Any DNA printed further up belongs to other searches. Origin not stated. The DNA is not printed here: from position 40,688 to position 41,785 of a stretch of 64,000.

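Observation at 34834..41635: RND efflux operon bracketed by two rhodanese-associated elements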

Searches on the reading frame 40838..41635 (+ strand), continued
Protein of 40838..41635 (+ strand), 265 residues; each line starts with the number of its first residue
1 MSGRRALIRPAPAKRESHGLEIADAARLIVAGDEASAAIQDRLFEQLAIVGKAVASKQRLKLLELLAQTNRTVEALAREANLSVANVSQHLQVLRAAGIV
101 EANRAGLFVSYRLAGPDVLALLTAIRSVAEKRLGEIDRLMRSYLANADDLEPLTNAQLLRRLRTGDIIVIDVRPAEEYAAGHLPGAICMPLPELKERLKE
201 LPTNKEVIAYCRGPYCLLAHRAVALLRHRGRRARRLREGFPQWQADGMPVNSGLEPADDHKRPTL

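Call 57: predict_structure(alignment_id=A1)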
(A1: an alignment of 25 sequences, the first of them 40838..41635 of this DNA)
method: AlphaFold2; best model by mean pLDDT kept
length: 265 residues; sequences in the alignment: 25
mean_pLDDT: 86.5   pTM: 0.54
mean pLDDT of the five models: 86.5, 84.0, 83.5, 83.1, 81.2
residues with pLDDT >= 90: 161; 70-90: 63; 50-70: 31; < 50: 10
segments of 3 or more residues with pLDDT < 50: 258-265
pLDDT, mean of each block of 10 residues (from residue 1): 58 63 77 89 95 98 98 98 98 98 97 98 96 87 66 85 94 91 91 95 95 84 93 86 82 58 46
secondary structure, 60 per line:
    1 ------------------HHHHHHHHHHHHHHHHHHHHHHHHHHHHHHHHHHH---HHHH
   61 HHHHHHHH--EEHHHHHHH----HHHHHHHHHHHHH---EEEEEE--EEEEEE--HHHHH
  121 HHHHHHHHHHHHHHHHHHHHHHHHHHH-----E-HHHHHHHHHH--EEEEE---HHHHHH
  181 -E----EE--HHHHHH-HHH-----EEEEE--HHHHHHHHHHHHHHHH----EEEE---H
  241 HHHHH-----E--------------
elements in order: H19-53 H57-68 H73-79 H84-96 E100-105 E108-113 H116-147 H155-164 E167-171 H175-180 H191-196 E206-210 H213-228 E233-236 H240-245
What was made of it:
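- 40838..41635 (+): ArsR-rhodanese fusion regulator (265 aa from the ATG; 246 aa if the TTG at 40895 is the start). wHTH at about 41006-41140, rhodanese at about 41300-41572. AF2 model pLDDT is 86.5, with both domains mostly above 90 (call 57).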

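Call 59: fold_search(model_id=the predicted structure, library=pdb)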
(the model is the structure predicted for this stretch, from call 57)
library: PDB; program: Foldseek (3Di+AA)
matches with E <= 10: 1574; with E <= 0.001: 241
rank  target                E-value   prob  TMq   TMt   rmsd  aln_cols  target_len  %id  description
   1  3gw2                  1.1e-08  1.00  0.33  0.90   0.9        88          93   44  Crystal structure of possible transcriptional regulatory protein (fragment 1-100) from Mycobacterium bovis. Northeast St (released 2009-04-21)
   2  2kko_MODEL_1_A        2.4e-08  1.00  0.35  0.83   1.4        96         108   42  Solution NMR structure of the homodimeric winged helix-turn-helix DNA-binding domain (fragment 1-100) Mb0332 f (released 2009-08-11)
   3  3nhv_E                2.7e-08  1.00  0.37  0.70   8.6       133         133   30  Crystal Structure of BH2092 protein from Bacillus halodurans, Northeast Structural Genomics Consortium Target BhR228F (released 2010-08-11)
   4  3nhv_A                5.4e-08  1.00  0.37  0.70   8.3       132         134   30  Crystal Structure of BH2092 protein from Bacillus halodurans, Northeast Structural Genomics Consortium Target BhR228F (released 2010-08-11)
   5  3nhv_C                5.7e-08  1.00  0.37  0.69   8.7       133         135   30  Crystal Structure of BH2092 protein from Bacillus halodurans, Northeast Structural Genomics Consortium Target BhR228F (released 2010-08-11)
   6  3fnj_A                6.1e-08  1.00  0.37  0.77   3.9       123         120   26  Crystal structure of the full-length lp_1913 protein from Lactobacillus plantarum, Northeast Structural Genomics Conso (released 2009-01-20)
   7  3o3w_C                7.4e-08  1.00  0.36  0.76   5.0       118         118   30  Crystal Structure of BH2092 protein (residues 14-131) from Bacillus halodurans, Northeast Structural Genomics Consorti (released 2010-09-01)
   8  3nhv_B                7.8e-08  1.00  0.37  0.68   4.9       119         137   31  Crystal Structure of BH2092 protein from Bacillus halodurans, Northeast Structural Genomics Consortium Target BhR228F (released 2010-08-11)
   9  3o3w_B                8.3e-08  1.00  0.36  0.78   4.9       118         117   30  Crystal Structure of BH2092 protein (residues 14-131) from Bacillus halodurans, Northeast Structural Genomics Consorti (released 2010-09-01)
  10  3nhv_D                9.4e-08  1.00  0.36  0.69   5.6       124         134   31  Crystal Structure of BH2092 protein from Bacillus halodurans, Northeast Structural Genomics Consortium Target BhR228F (released 2010-08-11)
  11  3flh_B                1.2e-07  1.00  0.37  0.78   4.1       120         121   25  Crystal structure of lp_1913 protein from Lactobacillus plantarum,Northeast Structural Genomics Consortium Target LpR1 (released 2009-01-13)
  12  3fnj_B                1.3e-07  1.00  0.37  0.77   4.0       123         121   26  Crystal structure of the full-length lp_1913 protein from Lactobacillus plantarum, Northeast Structural Genomics Conso (released 2009-01-20)
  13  3o3w_F                2.0e-07  1.00  0.36  0.77   5.0       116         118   31  Crystal Structure of BH2092 protein (residues 14-131) from Bacillus halodurans, Northeast Structural Genomics Consorti (released 2010-09-01)
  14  3o3w_H                3.1e-07  1.00  0.36  0.77   5.0       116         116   31  Crystal Structure of BH2092 protein (residues 14-131) from Bacillus halodurans, Northeast Structural Genomics Consorti (released 2010-09-01)
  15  3fnj_D                3.3e-07  1.00  0.37  0.76   4.0       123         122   26  Crystal structure of the full-length lp_1913 protein from Lactobacillus plantarum, Northeast Structural Genomics Conso (released 2009-01-20)
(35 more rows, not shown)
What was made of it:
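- On ArsR/SmtB transcription factors: Foldseek TM-score 0.9 to 3GW2 and CzrA (call 59).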

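Call 66: search_protein_families(library=pfam, proteins=[L024:11911-12312:-, L060:11040-11546:-, L024:12279-12602:+, L058:13253-13873:+, L046:6817-7767:+, L021:2429-3847:-, L021:3850-4536:-, L044:8365-8916:-, L051:4305-5084:-, L052:2449-4761:+], max_evalue=0.0001)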
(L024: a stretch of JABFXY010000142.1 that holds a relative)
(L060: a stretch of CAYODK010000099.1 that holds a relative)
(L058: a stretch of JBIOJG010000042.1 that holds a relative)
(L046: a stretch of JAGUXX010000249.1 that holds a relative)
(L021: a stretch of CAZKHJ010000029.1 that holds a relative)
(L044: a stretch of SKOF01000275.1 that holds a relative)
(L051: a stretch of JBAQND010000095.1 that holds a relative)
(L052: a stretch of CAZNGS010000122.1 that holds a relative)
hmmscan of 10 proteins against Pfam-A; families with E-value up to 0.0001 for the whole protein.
L024:11911-12312:- (133 aa): 0 families

L060:11040-11546:- (168 aa): 0 families

L024:12279-12602:+ (107 aa): 0 families

L058:13253-13873:+ (206 aa): 0 families

L046:6817-7767:+ (316 aa): 0 families

L021:2429-3847:- (472 aa): 3 families
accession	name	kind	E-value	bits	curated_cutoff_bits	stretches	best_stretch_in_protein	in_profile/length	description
PF08521.16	2CSK_N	-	1.5e-41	142.2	23.2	1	26-169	1-140/140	Two-component sensor kinase N-terminal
PF02518.31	HATPase_c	-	2.1e-26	93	26.4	1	358-466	1-109/111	Histidine kinase-, DNA gyrase B-, and HSP90-like ATPase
PF00512.31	HisKA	-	4.2e-15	56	26.9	1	246-311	1-66/66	His Kinase A (phospho-acceptor) domain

L021:3850-4536:- (228 aa): 2 families
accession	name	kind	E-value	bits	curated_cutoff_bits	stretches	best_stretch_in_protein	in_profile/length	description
PF00072.30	Response_reg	-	3.7e-31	108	30.2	1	10-120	1-111/111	Response regulator receiver domain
PF00486.34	Trans_reg_C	-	2.4e-22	79.2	26.2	1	154-224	3-76/77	Transcriptional regulatory protein, C terminal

L044:8365-8916:- (183 aa): 0 families

L051:4305-5084:- (259 aa): 0 families

L052:2449-4761:+ (770 aa): 4 families
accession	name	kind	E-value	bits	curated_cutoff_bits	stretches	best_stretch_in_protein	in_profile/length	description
PF03176.21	MMPL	-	2.3e-41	142.3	20.5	2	503-763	38-305/333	MMPL family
PF12349.14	Sterol-sensing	-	1.1e-11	45.2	22.3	1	247-370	15-138/153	Sterol-sensing domain of SREBP cleavage-activation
PF02460.24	Patched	-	1.2e-08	35.3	23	1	247-367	37-156/156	Patched SSD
PF00873.25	ACR_tran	-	4.2e-06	25.2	28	0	545-755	805-1015/1021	AcrB/AcrD/AcrF family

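Call 67: search_solved_structures(query=L010:8699-9439:+, max_evalue=0.00001)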
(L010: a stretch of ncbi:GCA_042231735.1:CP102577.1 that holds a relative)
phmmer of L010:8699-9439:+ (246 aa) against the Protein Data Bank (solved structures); distinct sequences matched with E-value up to 0.00001: 21.
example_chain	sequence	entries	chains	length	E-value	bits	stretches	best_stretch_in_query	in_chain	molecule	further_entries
3tp9_A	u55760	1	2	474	1.1e-41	146.3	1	6-237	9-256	BETA-LACTAMASE and RHODANESE DOMAIN PROTEIN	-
3r2u_A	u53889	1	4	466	3.5e-40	141.4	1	1-239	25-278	Metallo-beta-lactamase family protein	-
8zbd_A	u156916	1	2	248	4.1e-26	95.3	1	1-231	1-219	MBL fold metallo-hydrolase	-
4ysb_A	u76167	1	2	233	9.1e-26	94.1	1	1-239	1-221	Metallo-beta-lactamase family protein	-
9rhq_A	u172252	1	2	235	1.1e-22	84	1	2-229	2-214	Metallo-beta-lactamase family protein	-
2gcu_A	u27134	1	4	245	2.1e-18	70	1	28-215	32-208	Putative hydroxyacylglutathione hydrolase 3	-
5ve4_A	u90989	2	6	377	4.6e-18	68.9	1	10-209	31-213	BpPRF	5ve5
5ve3_B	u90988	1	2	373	5.5e-18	68.6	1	10-209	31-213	BpPRF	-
4chl_A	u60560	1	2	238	1.9e-17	66.9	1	15-237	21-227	PERSULFIDE DIOXYGENASE ETHE1, MITOCHONDRIAL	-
4efz_A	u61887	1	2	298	1.4e-16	64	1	9-208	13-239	Metallo-beta-lactamase family protein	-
2xf4_A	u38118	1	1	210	8e-14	55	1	87-189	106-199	HYDROXYACYLGLUTATHIONE HYDROLASE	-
4ysk_A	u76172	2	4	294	9.1e-13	51.6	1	47-182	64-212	Beta-lactamase domain protein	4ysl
2zwr_A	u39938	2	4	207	9.6e-12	48.2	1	82-194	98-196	Metallo-beta-lactamase superfamily protein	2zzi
9g8t_A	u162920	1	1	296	6.7e-11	45.4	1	37-182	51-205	Metallo-beta-lactamase domain-containing protein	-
1xm8_A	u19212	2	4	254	1.4e-10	44.4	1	15-188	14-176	glyoxalase II | Putative hydroxyacylglutathione hydrolase 2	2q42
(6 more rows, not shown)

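Call 79: find_encoding_contigs(protein=P0004, flank=9000, max_places=1)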
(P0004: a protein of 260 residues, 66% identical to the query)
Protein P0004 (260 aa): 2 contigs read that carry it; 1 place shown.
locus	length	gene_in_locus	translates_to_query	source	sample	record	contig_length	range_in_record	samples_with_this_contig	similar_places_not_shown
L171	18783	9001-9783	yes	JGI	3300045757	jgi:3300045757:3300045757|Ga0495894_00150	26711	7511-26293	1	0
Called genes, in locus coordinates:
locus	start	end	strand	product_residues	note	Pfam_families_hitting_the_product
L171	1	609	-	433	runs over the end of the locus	PF00392:GntR, PF00155:Aminotran_1_2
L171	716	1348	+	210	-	PF12900:Pyridox_ox_2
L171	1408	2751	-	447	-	PF03109:ABC1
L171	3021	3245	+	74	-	PF11127:YgaP-like_TM (weak)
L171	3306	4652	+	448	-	PF02321:OEP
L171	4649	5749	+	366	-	PF25973:BSH_CzcB, PF25876:HH_MFP_RND, PF25954:Beta-barrel_RND_2, PF25967:RND-MFP_C (faint), PF25975:CzcB_C (weak), PF25989:YknX_C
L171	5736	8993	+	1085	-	PF00873:ACR_tran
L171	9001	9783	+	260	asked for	PF01022:HTH_5, PF12840:HTH_20, PF00581:Rhodanese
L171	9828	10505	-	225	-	-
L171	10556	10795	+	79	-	-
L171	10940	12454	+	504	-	PF02541:Ppx-GppA, PF21447:Ppx-GppA_III, PF01966:HD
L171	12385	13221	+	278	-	PF02223:Thymidylate_kin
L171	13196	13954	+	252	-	PF02223:Thymidylate_kin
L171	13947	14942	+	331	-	PF05235:CHAD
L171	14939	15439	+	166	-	PF00300:His_Phos_1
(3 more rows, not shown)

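Call 80: find_encoding_contigs(protein=P0007, flank=9000, max_places=1)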
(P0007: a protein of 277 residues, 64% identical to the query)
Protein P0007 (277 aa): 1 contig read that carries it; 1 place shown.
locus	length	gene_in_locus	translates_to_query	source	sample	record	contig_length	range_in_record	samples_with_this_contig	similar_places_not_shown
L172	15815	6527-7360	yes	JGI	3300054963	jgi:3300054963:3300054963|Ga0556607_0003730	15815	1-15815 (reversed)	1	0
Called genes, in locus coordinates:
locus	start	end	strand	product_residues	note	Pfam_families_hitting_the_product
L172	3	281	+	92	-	?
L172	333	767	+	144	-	PF02566:OsmC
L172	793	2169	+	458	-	PF02321:OEP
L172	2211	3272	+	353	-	PF25917:BSH_RND, PF25919:BSH_CusB (weak), PF25885:HH_EMRA (weak), PF25876:HH_MFP_RND, PF25954:Beta-barrel_RND_2, PF25967:RND-MFP_C (weak), PF25975:CzcB_C, PF25989:YknX_C (weak), +1 more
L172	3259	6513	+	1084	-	PF00873:ACR_tran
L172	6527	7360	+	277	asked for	PF01022:HTH_5, PF01978:TrmB (faint), PF09339:HTH_IclR (weak), PF12840:HTH_20 (weak), PF13412:HTH_24 (weak), PF25212:HVO_A0114 (weak), PF00581:Rhodanese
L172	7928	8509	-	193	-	PF00081:Sod_Fe_N, PF02777:Sod_Fe_C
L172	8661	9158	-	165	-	PF12802:MarR_2, PF01047:MarR (weak), PF27059:HTH_MmpR5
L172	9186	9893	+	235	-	PF04140:ICMT (weak), PF04191:PEMT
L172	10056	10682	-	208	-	PF21176:RecR_HhH, PF01751:Toprim, PF13662:Toprim_4, PF21175:RecR_C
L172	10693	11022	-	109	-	PF02575:YbaB_DNA_bd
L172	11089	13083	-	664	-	PF05496:RuvB_N (faint), PF13177:DNA_pol3_delta2, PF13604:AAA_30 (faint), PF00004:AAA, PF13401:AAA_22 (weak), PF22608:DNAX_ATPase_lid, PF12169:DNA_pol3_gamma3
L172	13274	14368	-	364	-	-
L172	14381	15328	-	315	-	PF01555:N6_N4_Mtase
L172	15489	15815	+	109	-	?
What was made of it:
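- A superoxide dismutase and a MarR gene are adjacent in L172 (call 80).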
